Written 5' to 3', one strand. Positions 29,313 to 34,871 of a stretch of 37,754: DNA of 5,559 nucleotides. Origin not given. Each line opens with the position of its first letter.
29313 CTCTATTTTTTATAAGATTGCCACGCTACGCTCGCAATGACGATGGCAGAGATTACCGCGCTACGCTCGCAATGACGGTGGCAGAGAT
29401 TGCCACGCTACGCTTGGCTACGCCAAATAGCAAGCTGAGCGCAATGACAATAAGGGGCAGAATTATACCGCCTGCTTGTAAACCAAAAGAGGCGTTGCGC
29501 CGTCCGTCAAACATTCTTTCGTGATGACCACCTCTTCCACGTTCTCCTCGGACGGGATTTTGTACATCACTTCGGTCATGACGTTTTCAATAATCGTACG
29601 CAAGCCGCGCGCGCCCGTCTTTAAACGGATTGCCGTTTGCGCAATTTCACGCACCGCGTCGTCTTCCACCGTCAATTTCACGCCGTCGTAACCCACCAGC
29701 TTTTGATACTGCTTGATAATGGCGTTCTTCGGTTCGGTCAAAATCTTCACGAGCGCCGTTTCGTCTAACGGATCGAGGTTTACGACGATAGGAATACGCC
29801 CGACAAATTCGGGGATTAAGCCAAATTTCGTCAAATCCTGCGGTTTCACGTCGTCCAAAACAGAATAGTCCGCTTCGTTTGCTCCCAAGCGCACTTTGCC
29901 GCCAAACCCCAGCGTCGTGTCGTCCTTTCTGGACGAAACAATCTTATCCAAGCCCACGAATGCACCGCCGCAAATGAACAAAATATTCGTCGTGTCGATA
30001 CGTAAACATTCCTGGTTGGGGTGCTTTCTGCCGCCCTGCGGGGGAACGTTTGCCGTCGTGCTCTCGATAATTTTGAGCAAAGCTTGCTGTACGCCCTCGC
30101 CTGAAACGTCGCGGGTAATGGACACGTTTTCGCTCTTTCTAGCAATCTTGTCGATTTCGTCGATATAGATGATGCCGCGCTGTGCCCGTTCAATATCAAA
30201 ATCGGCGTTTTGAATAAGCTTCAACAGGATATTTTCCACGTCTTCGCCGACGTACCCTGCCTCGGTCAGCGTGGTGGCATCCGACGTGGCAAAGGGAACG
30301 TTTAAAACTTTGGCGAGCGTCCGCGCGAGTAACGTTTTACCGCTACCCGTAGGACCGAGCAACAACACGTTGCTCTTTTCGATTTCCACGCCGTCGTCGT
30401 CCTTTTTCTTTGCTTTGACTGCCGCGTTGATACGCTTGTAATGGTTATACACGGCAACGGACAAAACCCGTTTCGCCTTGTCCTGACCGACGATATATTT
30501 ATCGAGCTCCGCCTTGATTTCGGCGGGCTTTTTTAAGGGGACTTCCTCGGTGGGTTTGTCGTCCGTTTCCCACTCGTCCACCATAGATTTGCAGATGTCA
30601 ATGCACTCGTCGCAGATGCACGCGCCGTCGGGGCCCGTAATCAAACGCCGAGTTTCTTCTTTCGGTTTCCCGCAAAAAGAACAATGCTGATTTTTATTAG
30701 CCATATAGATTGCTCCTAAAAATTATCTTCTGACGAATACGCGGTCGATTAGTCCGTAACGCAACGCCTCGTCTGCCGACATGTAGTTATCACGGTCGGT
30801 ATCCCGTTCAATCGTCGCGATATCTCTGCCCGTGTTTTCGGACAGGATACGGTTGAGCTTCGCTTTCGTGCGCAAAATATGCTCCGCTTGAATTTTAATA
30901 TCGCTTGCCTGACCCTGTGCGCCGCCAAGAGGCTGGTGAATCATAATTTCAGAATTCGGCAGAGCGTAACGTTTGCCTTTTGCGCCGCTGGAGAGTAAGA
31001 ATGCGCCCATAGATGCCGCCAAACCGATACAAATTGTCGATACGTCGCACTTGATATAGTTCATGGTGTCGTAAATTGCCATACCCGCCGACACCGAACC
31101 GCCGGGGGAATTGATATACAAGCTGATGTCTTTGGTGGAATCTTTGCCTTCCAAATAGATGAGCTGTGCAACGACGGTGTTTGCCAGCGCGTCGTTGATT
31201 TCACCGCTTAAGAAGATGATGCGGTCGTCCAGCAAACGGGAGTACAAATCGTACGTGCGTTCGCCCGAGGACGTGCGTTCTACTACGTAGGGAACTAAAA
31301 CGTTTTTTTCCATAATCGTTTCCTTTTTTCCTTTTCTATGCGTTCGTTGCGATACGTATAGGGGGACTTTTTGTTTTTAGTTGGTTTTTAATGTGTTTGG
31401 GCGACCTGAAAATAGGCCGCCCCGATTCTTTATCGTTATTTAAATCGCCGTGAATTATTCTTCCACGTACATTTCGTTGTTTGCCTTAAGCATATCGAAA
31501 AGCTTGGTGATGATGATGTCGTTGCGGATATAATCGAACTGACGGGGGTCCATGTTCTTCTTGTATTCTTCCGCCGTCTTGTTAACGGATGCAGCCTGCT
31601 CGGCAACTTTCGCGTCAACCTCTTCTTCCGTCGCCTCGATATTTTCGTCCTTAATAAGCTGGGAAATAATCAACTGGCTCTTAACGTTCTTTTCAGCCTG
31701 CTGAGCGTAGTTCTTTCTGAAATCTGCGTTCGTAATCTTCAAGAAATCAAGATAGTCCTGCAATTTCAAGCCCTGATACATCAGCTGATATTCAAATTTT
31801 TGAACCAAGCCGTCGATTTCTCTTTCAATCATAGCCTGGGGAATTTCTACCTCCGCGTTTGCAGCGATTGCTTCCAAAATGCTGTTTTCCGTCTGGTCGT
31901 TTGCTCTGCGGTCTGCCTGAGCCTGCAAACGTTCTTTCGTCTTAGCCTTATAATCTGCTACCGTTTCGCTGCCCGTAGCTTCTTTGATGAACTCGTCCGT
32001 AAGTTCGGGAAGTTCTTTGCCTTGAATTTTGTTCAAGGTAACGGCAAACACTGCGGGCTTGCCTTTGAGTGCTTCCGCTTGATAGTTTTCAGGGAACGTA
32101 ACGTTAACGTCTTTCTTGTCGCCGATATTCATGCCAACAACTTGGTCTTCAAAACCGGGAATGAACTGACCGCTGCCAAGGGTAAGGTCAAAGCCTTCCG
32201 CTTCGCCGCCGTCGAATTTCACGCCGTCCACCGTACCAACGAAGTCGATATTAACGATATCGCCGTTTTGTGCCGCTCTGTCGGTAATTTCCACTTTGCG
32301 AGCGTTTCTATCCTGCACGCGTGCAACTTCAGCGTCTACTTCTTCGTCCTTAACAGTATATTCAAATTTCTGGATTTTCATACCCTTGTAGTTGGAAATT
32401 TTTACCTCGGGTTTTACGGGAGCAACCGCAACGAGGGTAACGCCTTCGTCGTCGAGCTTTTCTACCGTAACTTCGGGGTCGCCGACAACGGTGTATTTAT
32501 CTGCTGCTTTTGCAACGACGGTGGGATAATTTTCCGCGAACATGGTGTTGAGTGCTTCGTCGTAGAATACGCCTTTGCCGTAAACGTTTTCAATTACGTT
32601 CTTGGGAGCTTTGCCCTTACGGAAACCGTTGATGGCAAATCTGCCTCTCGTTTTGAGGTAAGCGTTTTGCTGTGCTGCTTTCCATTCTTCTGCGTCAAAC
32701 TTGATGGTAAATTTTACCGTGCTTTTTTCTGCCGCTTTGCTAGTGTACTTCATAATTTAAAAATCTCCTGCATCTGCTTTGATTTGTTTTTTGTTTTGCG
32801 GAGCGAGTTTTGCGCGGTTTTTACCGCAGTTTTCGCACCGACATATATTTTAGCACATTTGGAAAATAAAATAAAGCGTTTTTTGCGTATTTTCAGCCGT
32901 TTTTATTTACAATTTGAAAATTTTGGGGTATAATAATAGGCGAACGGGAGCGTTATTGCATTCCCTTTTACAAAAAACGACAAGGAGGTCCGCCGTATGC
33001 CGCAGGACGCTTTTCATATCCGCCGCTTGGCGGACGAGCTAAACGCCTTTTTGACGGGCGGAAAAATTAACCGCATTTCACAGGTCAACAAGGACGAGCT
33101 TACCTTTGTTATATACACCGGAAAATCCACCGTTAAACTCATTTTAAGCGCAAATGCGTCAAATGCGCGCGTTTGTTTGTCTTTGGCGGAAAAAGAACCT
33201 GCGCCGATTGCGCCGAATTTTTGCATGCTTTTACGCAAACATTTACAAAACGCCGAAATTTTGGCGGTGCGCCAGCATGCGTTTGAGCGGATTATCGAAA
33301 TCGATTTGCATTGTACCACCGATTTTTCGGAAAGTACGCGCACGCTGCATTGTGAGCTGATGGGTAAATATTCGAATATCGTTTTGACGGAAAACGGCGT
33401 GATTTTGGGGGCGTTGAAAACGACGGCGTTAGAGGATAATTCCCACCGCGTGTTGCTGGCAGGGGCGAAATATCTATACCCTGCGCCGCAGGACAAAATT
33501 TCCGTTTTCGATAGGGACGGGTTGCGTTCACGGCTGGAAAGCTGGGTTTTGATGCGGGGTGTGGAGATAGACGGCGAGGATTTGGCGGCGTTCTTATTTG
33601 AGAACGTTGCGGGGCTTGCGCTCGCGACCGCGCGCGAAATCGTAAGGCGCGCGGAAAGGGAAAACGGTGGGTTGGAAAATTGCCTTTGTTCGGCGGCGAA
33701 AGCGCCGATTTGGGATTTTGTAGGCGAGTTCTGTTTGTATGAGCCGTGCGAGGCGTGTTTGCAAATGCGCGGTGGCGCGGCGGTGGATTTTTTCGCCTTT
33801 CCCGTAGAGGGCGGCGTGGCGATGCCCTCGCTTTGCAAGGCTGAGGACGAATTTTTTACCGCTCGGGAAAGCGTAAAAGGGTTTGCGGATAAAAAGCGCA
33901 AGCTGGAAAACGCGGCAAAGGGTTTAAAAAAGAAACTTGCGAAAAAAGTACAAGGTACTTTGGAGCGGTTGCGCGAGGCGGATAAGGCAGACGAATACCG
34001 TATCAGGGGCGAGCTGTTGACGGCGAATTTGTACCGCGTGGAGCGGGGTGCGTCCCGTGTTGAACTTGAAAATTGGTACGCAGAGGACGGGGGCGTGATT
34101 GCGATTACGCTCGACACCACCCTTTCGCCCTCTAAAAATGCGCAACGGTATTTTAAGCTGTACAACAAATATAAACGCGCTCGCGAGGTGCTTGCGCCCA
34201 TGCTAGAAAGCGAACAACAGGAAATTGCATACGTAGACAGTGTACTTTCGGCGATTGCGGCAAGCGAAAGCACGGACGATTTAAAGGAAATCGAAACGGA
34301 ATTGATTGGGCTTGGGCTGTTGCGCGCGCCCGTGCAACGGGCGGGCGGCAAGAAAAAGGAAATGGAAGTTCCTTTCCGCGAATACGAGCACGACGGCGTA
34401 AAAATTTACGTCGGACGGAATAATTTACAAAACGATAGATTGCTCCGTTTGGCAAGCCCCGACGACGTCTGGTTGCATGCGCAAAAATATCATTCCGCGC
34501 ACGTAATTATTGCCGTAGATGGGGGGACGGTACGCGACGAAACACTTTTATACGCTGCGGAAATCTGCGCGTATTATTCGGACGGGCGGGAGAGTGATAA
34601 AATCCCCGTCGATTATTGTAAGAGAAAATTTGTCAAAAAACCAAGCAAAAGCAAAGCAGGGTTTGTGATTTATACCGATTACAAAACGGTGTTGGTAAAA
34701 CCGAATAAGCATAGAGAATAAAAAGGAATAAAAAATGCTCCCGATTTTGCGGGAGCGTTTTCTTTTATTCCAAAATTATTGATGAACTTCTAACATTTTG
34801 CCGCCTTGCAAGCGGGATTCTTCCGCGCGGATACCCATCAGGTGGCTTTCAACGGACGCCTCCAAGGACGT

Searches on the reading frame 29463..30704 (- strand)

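Call 8: search_protein_families(library=ncbifam, proteins=[window:29463-30704:-])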
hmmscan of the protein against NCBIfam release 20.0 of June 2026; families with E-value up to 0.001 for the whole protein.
window:29463-30704:- (413 aa): 30 families (the best 25 are shown)
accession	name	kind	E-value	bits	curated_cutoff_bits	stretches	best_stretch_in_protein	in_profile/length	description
NF003745.1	PRK05342.1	equivalog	1.7e-191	636.6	359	1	3-411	3-411/418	ATP-dependent Clp protease ATP-binding subunit ClpX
TIGR00382.1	clpX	equivalog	1.9e-186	620.1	370.75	1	4-407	7-413/414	ATP-dependent protease ATP-binding subunit ClpX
TIGR00390.1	hslU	equivalog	5.9e-63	213.3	362.45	3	60-167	3-104/441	ATP-dependent protease ATPase subunit HslU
TIGR02639.1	ClpA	equivalog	6.6e-14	51.1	993.15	2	59-148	447-525/734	ATP-dependent Clp protease ATP-binding subunit ClpA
TIGR01243.1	CDC48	subfamily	2.2e-10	39.5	802.65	1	105-195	208-291/733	CDC48 family AAA ATPase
TIGR03346.1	chaperone_ClpB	equivalog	5.6e-10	38.2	1232.1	2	62-134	558-619/853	ATP-dependent chaperone ClpB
NF003069.1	PRK03992.1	subfamily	4.4e-09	36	500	1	110-197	165-246/379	proteasome-activating nucleotidase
TIGR01242.2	TIGR01242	subfamily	4.5e-09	35.8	500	1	112-211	150-240/362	proteasome-activating nucleotidase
TIGR03345.1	VI_ClpV1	equivalog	2e-08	33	884.95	1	236-378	705-829/852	type VI secretion system ATPase TssH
TIGR01241.2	FtsH_fam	equivalog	6.4e-08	31.8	600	1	112-191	197-270/598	ATP-dependent zinc metalloprotease FtsH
NF047748.1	PrtsmActNtasePan1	equivalog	8.7e-08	31.6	750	1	104-211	177-274/405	proteasome-activating nucleotidase Pan1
NF047747.1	PrtsmActNtasePan2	equivalog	1.1e-07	31.5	700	1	103-211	179-277/397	proteasome-activating nucleotidase Pan2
NF041006.2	cell_div_CdvC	equivalog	2.9e-07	29.7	650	1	112-188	136-211/370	cell division protein CdvC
NF008004.0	PRK10733.1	equivalog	2.9e-07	28.9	1008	1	104-191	180-260/644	ATP-dependent zinc metalloprotease FtsH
NF008118.0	PRK10865.1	equivalog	3.7e-07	28.5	1417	0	278-395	732-845/857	ATP-dependent chaperone ClpB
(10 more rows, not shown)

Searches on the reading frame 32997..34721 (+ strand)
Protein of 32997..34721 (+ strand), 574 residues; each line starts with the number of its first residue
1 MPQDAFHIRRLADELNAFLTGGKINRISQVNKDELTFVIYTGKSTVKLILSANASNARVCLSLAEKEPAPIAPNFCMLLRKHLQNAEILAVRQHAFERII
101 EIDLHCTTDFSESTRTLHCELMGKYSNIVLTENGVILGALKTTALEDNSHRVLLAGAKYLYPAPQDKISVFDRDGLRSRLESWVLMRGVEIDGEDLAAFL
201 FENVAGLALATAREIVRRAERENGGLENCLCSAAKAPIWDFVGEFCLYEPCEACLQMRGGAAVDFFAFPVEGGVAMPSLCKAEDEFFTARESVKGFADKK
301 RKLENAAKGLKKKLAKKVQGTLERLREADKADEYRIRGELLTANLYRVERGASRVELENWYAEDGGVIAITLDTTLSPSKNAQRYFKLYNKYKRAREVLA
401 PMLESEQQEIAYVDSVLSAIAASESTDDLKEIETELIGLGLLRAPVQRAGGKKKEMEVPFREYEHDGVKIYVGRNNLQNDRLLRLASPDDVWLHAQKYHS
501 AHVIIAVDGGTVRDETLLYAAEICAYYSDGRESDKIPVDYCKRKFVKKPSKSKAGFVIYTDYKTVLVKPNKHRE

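Call 9: search_protein_families(library=pfam, proteins=[window:32997-34721:+])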
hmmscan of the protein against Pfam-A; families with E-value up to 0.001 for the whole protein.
window:32997-34721:+ (574 aa): 3 families
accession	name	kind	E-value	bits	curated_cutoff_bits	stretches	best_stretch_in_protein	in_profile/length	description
PF05833.16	NFACT_N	-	1.3e-101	341.1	31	1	4-454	1-455/456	NFACT N-terminal and middle domains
PF05670.18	NFACT-R_1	-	8e-10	39.7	29.8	1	464-551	7-98/112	NFACT protein RNA binding domain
PF18297.6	NFACT-R_2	-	2e-09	38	26.9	1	466-544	8-83/104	NFACT protein RNA binding domain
